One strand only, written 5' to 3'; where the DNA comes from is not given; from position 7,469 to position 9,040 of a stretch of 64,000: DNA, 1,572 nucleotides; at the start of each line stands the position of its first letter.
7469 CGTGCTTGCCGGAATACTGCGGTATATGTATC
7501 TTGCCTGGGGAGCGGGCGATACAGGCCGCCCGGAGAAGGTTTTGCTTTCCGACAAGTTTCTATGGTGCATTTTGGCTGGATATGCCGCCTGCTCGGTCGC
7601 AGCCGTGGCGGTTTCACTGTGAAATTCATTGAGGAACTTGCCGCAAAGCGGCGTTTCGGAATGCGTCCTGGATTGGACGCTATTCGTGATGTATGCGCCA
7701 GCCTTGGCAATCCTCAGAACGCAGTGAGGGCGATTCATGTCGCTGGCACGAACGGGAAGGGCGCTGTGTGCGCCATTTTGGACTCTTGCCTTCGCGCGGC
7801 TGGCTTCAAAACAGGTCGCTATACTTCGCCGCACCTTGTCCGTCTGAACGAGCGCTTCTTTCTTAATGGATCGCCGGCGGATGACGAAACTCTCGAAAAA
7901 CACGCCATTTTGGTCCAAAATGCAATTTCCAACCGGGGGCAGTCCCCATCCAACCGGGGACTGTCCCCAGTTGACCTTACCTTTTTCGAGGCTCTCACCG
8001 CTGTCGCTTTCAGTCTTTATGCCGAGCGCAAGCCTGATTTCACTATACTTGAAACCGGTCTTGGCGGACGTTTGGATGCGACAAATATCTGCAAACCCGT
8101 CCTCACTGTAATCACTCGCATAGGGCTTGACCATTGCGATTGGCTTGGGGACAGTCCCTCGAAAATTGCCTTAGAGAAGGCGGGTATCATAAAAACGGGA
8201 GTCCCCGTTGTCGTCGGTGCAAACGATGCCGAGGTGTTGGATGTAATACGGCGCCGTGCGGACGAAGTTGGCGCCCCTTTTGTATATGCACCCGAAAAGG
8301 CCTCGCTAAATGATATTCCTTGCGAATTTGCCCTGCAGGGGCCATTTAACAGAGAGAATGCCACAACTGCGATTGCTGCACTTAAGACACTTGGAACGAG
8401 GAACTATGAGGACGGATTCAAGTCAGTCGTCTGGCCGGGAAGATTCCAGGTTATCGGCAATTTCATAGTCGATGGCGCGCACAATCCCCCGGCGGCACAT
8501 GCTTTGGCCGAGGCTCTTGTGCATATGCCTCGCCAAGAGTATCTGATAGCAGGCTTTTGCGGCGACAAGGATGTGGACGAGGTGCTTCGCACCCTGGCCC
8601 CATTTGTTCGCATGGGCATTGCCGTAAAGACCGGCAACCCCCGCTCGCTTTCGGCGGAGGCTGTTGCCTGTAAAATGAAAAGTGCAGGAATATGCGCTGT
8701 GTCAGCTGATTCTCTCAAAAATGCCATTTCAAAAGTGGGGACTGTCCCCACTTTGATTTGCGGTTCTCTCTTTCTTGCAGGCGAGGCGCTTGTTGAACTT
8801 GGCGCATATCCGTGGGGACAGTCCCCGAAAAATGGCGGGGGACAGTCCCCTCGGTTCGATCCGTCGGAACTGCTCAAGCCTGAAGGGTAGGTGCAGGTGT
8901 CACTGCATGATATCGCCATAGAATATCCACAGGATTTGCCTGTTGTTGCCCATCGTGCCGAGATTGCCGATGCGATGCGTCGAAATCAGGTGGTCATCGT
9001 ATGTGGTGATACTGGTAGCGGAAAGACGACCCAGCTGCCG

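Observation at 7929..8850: A 13-nt palindrome, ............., occurs 6-7 times inside folC only, in both orientations and different reading frames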

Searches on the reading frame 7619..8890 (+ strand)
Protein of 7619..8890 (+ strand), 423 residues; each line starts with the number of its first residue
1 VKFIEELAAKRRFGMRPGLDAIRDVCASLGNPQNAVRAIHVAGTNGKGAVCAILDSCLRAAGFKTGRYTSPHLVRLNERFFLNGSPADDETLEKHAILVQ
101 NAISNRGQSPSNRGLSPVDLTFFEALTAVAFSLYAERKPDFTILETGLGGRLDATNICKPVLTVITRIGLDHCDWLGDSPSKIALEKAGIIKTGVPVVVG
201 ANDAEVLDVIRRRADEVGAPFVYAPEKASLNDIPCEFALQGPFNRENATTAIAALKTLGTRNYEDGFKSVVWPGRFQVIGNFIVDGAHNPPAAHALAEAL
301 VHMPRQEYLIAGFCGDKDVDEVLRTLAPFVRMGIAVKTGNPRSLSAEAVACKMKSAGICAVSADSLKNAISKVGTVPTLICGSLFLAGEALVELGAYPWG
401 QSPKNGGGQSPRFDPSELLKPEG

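Call 9: find_encoding_contigs(protein=window:7619-8887:+, flank=10000, max_places=10)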
Protein seq(423 aa) (423 aa): no gene with exactly this product is on record in the collection.
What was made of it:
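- Tried and rejected: The gene callers used another start codon (call 9).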

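Call 10: search_protein_families(library=pfam, proteins=[window:7619-8890:+])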
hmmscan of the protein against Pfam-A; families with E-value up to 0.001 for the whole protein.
window:7619-8890:+ (423 aa): 2 families
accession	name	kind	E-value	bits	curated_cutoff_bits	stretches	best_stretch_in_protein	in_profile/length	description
PF02875.26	Mur_ligase_C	-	1.2e-10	42.8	28.4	1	274-372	1-110/127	Mur ligase, glutamate ligase domain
PF08245.18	Mur_ligase_M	-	2.8e-06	27.9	24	0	41-216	1-137/200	Mur ligase middle domain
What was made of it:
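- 7619..8890 (+): folC (folylpolyglutamate/dihydrofolate synthase), the host gene of all copies. Its GTG start overlaps the stop of the upstream ubiA-family gene (GTGA). Pfam Mur_ligase_M and Mur_ligase_C in call 10.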

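Call 11: find_homologous_proteins(query=window:7619-8887:+, max_evalue=1e-20)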
Query window:7619-8887:+ (423 aa): 8000 proteins with E <= 1e-20 among 8000 candidates; the best 120 are listed.
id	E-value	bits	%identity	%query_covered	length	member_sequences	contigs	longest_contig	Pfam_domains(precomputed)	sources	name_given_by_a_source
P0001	3.3e-274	927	97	100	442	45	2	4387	PF02875.27,PF08245.19,PF27239.1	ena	-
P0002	4.4e-237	805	88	97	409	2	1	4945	PF02875.27,PF08245.19,PF27239.1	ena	-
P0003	2.3e-209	714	76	99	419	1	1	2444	PF02875.27,PF08245.19,PF27239.1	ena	-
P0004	1.1e-204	698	77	96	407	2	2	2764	PF02875.27,PF08245.19,PF27239.1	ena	-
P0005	1.1e-201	688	75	100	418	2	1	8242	PF02875.27,PF08245.19,PF27239.1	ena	-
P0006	1.6e-200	684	76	96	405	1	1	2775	PF02875.27,PF08245.19,PF27239.1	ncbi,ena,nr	ncbi:MAG: bifunctional folylpolyglutamate synthase/dihydrofolate synthase [Kiritimatiellae bacterium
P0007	2.3e-200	684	76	96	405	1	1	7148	PF02875.27,PF08245.19,PF27239.1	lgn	-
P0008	8.6e-198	675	74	96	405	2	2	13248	PF02875.27,PF08245.19,PF27239.1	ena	-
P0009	4.5e-186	637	70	100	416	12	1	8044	PF02875.27,PF08245.19,PF27239.1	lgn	-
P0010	9.2e-186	636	73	96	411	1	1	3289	PF02875.27,PF08245.19,PF27239.1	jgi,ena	-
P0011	1.4e-180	619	68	100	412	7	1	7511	PF02875.27,PF08245.19,PF27239.1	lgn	-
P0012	1.5e-176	606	70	96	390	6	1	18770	PF02875.27,PF08245.19,PF27239.1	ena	-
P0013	9.6e-175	600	67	100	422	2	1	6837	PF02875.27,PF08245.19,PF27239.1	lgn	-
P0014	1.4e-168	579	63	99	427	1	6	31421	PF02875.27,PF27239.1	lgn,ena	-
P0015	8.8e-167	573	65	100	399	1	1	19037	PF02875.27,PF08245.19,PF27239.1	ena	-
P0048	1.7e-159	549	55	99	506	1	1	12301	PF02875.27,PF08245.19,PF27239.1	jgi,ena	-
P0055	7.5e-159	547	59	99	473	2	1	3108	PF02875.27,PF27239.1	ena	-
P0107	1.1e-157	543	62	96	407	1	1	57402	PF02875.27,PF08245.19,PF27239.1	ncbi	-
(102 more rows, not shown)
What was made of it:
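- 7619..8890 (+): Orthologues named FolC in Kiritimatiellae in call 11.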

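Call 14: find_encoding_contigs(protein=P0048, flank=10000, max_places=3)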
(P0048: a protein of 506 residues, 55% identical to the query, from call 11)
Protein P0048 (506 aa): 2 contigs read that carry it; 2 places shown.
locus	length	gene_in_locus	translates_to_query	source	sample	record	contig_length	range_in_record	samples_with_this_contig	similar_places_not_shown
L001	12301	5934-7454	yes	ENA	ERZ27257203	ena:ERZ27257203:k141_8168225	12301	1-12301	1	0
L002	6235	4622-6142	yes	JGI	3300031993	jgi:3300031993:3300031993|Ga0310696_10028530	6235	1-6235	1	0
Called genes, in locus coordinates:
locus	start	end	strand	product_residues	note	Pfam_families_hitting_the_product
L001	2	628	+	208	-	?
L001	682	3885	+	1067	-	PF13374:TPR_10 (faint), PF13424:TPR_12 (faint), PF07719:TPR_2 (faint), PF13181:TPR_8 (faint), PF13428:TPR_14 (faint), PF14559:TPR_19 (weak), PF14559:TPR_19 (weak), PF23914:TPR_CcmH_CycH (weak), +3 more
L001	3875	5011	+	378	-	-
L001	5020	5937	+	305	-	PF01040:UbiA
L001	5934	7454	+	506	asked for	PF08245:Mur_ligase_M (faint), PF02875:Mur_ligase_C (faint), PF27239:FOL3_C (weak)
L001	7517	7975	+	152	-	-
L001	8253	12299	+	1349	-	?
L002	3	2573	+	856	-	?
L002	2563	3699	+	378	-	-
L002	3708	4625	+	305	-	PF01040:UbiA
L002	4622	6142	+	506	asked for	PF08245:Mur_ligase_M (faint), PF02875:Mur_ligase_C (faint), PF27239:FOL3_C (weak)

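Call 15: find_encoding_contigs(protein=P0107, flank=10000, max_places=3)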
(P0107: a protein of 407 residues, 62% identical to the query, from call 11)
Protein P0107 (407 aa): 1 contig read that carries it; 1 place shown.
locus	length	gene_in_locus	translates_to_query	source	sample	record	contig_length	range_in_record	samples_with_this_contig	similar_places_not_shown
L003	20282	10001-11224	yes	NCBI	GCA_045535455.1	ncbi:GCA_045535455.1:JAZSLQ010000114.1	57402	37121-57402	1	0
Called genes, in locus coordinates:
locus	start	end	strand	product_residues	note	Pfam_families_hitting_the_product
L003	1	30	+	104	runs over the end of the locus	PF01381:HTH_3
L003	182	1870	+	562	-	PF05157:MshEN, PF00437:T2SSE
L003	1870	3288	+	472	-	PF00309:Sigma54_AID, PF04963:Sigma54_CBD, PF04552:Sigma54_DBD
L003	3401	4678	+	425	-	PF01053:Cys_Met_Meta_PP, PF00155:Aminotran_1_2 (weak), PF00266:Aminotran_5 (weak)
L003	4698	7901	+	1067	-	PF13432:TPR_16 (faint), PF07719:TPR_2 (faint), PF13374:TPR_10 (faint), PF13424:TPR_12 (faint), PF00515:TPR_1 (faint), PF14559:TPR_19 (weak), PF23914:TPR_CcmH_CycH, PF17874:TPR_MalT (weak), +5 more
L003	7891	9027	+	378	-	-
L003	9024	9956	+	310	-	PF01040:UbiA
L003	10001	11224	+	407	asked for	PF08245:Mur_ligase_M (weak), PF27239:FOL3_C (weak), PF02875:Mur_ligase_C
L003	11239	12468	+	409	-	PF00919:UPF0004, PF04055:Radical_SAM, PF18693:TRAM_2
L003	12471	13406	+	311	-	-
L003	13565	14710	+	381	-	PF02472:ExbD (faint)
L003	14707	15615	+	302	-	-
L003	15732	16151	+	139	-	PF12668:DUF3791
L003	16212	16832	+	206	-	-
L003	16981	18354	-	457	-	PF02812:ELFV_dehydrog_N, PF00208:ELFV_dehydrog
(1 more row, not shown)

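Call 29: find_related_loci(query=A1, collection=metagenome_contigs, flank=10000)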
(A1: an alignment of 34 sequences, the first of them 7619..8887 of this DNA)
Query A1 (423 aa) in metagenome_contigs; peptide patterns used: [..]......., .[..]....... (x = any residue, [..] = any of these).
600 stretches matched a pattern (row limit reached: there are more); 594 encode a relative of the query (tblastn E <= 1e-3); the best 80 are kept; 80 distinct loci.
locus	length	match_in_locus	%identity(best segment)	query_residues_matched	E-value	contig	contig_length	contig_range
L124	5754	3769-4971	64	1-421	2e-158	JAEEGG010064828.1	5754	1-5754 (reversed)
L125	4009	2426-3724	60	3-421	3e-150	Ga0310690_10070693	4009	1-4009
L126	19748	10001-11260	58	3-418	2e-142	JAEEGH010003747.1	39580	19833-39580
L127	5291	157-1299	51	1-420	2e-116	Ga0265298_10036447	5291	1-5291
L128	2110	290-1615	47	3-421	6e-116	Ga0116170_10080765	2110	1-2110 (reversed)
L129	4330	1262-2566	38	1-404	8e-78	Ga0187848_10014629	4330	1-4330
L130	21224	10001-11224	37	7-391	8e-76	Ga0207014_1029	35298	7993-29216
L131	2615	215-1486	39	4-396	4e-76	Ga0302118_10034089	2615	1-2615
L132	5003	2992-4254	38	4-404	1e-74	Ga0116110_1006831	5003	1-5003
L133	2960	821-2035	39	4-404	2e-74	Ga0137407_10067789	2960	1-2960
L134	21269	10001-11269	58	1-419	6e-146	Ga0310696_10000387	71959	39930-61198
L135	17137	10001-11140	41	7-394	2e-73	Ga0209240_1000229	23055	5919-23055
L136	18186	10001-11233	37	4-406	3e-73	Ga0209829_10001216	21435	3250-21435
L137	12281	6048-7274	38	1-407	3e-72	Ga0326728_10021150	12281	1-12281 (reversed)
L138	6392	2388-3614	40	4-407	6e-72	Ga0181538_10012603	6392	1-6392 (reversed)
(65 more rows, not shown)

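Call 38: find_encoding_contigs(protein=P0002, flank=10000, max_places=2)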
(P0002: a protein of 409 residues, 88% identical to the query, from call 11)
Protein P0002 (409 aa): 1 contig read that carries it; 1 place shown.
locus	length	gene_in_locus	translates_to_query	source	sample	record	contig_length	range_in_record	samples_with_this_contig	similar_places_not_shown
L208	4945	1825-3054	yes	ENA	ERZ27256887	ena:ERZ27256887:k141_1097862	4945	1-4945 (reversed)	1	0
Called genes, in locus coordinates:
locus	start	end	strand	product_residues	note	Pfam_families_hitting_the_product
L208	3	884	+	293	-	?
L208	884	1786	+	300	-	PF01040:UbiA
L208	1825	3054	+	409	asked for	PF08245:Mur_ligase_M (faint), PF02875:Mur_ligase_C, PF27239:FOL3_C (weak)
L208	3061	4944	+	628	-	?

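Call 39: find_encoding_contigs(protein=P0010, flank=10000, max_places=2)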
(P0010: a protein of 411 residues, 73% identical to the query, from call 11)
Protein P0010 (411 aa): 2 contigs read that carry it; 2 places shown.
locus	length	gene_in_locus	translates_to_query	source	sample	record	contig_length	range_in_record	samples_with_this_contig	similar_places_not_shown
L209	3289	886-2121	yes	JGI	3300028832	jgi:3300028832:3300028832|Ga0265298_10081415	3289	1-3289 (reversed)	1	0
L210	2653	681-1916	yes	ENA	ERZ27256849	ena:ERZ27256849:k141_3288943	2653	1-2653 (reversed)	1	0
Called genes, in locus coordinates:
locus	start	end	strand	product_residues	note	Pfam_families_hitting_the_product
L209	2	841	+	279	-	?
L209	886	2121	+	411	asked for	PF08245:Mur_ligase_M, PF02875:Mur_ligase_C, PF27239:FOL3_C (faint)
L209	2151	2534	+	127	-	PF03840:SecG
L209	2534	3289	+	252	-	?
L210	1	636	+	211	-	?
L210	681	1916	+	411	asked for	PF08245:Mur_ligase_M, PF02875:Mur_ligase_C, PF27239:FOL3_C (faint)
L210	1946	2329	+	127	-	PF03840:SecG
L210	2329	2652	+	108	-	?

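Call 40: find_encoding_contigs(protein=P0055, flank=10000, max_places=2)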
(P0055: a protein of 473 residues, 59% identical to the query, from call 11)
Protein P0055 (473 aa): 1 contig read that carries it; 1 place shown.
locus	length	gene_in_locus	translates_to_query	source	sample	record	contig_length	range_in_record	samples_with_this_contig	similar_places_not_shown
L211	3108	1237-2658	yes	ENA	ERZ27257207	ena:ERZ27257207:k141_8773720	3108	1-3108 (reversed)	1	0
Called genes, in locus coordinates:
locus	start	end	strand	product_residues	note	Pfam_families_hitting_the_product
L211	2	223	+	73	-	?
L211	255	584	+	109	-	PF02410:RsfS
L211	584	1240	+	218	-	PF13521:AAA_28 (weak), PF02223:Thymidylate_kin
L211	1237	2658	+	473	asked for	PF02875:Mur_ligase_C (faint), PF27239:FOL3_C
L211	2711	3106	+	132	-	?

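Call 54: search_solved_structures(query=window:7619-8887:+, max_evalue=1e-10, show_alignments=2)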
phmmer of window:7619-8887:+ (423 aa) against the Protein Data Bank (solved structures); distinct sequences matched with E-value up to 1e-10: 10.
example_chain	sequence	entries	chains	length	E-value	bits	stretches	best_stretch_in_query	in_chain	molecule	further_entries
1fgs_A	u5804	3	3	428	1.5e-47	165.6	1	25-216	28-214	FOLYLPOLYGLUTAMATE SYNTHETASE | FOLYLPOLYGLUTAMATE SYNTHASE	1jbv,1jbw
1o5z_A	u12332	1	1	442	2.6e-47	164.8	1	7-214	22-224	folylpolyglutamate synthase/dihydrofolate synthase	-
2gca_A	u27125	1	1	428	5.6e-47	163.7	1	25-216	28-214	Folylpolyglutamate synthase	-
2gc6_A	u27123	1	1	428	1.5e-46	162.4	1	25-216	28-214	Folylpolyglutamate synthase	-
2gc5_A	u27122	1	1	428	3.7e-46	161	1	25-216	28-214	Folylpolyglutamate synthase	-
1w78_A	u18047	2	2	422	6.1e-46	160.3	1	16-387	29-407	FOLC BIFUNCTIONAL PROTEIN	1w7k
2gcb_A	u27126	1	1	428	7e-46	160.1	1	25-216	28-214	Folylpolyglutamate synthase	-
2vor_A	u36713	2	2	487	2.3e-44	155.1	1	16-209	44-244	FOLYLPOLYGLUTAMATE SYNTHASE PROTEIN FOLC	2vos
3n2a_A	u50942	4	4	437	8.3e-42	146.7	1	16-245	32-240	Bifunctional folylpolyglutamate synthase/dihydrofolate synthase | Dihydrofolate:folylpolyglutamate synthetase | Dihydrofolate synthase / folylpolyglutamate synt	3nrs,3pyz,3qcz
6k8c_A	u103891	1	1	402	9e-30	107.1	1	36-355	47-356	Folylpolyglutamate synthase (FolC)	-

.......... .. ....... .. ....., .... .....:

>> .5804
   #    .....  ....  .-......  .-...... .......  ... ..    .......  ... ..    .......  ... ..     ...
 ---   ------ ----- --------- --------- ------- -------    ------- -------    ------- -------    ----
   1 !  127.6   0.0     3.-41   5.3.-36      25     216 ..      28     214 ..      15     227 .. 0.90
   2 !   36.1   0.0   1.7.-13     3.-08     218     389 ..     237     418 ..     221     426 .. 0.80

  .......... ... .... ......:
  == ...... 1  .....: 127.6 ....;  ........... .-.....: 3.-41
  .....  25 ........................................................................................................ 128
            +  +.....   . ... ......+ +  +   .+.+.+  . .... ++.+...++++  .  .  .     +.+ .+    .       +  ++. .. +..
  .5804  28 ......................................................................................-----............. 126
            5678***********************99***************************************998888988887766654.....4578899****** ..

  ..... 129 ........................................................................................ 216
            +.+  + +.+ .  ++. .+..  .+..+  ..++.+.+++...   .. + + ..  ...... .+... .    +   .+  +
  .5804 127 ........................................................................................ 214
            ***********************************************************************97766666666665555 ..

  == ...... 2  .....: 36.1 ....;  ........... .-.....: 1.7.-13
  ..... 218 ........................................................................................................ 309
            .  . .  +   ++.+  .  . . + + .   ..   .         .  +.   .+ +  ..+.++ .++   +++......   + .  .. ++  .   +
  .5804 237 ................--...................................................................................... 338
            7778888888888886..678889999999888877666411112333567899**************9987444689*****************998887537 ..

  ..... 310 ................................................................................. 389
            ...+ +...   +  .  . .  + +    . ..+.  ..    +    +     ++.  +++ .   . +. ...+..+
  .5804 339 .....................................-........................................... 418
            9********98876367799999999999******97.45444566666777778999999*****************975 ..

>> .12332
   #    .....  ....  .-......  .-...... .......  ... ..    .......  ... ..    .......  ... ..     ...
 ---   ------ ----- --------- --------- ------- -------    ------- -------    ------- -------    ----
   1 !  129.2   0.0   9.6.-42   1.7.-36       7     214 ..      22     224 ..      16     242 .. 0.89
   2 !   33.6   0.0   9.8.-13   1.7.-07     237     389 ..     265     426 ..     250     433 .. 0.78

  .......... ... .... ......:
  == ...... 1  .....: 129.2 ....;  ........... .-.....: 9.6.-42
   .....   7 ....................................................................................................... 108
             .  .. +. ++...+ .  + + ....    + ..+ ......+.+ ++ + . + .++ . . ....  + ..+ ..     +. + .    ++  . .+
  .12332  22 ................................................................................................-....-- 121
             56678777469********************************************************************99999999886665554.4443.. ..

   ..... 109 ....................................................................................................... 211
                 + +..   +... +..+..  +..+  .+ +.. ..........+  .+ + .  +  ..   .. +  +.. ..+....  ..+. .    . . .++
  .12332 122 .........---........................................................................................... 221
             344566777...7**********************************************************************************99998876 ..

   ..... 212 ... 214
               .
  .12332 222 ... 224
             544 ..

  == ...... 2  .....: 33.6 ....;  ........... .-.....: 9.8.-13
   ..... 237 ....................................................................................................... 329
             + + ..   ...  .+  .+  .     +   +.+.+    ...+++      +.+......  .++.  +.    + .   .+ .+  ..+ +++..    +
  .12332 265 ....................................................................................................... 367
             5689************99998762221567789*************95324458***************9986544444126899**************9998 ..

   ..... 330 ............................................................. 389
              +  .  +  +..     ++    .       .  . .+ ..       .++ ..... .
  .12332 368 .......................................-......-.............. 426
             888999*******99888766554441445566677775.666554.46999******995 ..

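Call 63: find_encoding_contigs(protein=P0001, flank=10000, max_places=3)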
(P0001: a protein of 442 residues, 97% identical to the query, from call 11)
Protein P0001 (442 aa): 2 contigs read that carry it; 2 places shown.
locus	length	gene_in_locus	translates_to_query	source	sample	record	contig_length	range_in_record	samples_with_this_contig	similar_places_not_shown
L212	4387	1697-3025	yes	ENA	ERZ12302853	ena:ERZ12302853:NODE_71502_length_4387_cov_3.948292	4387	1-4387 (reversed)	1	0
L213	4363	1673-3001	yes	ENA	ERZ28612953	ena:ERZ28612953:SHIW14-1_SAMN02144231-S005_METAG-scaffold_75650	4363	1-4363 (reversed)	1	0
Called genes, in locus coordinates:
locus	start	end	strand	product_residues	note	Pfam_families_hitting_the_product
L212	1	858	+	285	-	?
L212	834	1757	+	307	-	PF01040:UbiA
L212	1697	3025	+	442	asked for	PF08245:Mur_ligase_M (faint), PF27239:FOL3_C (weak), PF02875:Mur_ligase_C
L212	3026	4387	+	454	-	?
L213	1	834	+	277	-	?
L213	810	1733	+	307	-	PF01040:UbiA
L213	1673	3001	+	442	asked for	PF08245:Mur_ligase_M (faint), PF27239:FOL3_C (weak), PF02875:Mur_ligase_C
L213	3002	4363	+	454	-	?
